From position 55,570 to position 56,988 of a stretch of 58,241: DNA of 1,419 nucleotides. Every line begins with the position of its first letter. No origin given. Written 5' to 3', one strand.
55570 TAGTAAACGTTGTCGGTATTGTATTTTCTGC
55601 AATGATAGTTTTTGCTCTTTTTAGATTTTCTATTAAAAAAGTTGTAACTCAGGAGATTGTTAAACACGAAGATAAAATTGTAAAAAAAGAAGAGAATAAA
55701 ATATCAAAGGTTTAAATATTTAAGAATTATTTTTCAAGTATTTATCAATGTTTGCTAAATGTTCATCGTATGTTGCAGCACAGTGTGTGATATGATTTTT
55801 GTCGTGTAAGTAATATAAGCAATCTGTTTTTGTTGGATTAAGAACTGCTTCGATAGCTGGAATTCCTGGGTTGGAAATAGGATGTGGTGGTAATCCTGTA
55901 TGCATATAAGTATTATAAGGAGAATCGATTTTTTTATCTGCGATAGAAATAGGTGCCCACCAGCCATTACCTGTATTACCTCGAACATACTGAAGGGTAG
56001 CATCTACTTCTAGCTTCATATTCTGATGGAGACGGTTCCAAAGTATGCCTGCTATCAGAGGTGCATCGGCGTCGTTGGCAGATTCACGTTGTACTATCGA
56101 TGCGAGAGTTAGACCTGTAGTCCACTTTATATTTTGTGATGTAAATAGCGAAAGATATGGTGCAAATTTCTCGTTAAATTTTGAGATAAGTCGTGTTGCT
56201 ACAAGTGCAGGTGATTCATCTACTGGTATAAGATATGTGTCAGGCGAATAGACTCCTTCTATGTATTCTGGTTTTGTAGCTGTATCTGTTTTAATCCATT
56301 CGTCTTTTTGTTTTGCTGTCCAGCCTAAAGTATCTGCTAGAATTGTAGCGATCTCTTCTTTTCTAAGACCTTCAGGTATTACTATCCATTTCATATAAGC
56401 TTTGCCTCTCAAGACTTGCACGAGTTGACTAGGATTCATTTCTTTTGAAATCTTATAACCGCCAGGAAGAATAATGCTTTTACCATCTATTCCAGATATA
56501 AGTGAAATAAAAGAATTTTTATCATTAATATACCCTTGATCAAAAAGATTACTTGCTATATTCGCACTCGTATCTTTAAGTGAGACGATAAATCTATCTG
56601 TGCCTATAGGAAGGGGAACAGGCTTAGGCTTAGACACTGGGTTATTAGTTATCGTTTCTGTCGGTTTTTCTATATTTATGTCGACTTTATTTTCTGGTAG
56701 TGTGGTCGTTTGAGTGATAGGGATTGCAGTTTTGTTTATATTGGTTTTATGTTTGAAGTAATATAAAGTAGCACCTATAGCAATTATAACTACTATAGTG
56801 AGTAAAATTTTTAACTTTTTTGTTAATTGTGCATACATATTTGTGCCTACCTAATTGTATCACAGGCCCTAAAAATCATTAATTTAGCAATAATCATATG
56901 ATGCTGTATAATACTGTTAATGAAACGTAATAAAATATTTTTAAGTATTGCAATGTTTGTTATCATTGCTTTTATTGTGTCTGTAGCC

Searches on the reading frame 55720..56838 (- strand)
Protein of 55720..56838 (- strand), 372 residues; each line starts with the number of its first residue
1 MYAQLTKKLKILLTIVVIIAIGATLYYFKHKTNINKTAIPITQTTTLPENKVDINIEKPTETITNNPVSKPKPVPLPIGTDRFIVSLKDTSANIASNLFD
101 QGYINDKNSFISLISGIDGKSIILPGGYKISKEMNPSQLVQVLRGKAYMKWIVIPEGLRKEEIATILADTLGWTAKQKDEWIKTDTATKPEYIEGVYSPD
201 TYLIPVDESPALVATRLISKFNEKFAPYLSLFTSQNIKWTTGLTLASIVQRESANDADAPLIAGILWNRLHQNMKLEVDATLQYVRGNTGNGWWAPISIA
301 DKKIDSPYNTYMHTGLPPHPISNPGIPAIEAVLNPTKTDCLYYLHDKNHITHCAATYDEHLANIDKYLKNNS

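Call 69: search_protein_families(library=pfam, proteins=[window:55720-56838:-], max_evalue=0.01)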
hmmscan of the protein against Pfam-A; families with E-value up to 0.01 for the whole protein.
window:55720-56838:- (372 aa): 1 family
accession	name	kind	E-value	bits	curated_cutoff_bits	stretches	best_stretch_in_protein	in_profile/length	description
PF02618.21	YceG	-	1.6e-65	221.8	32.4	1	87-366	5-275/275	YceG-like family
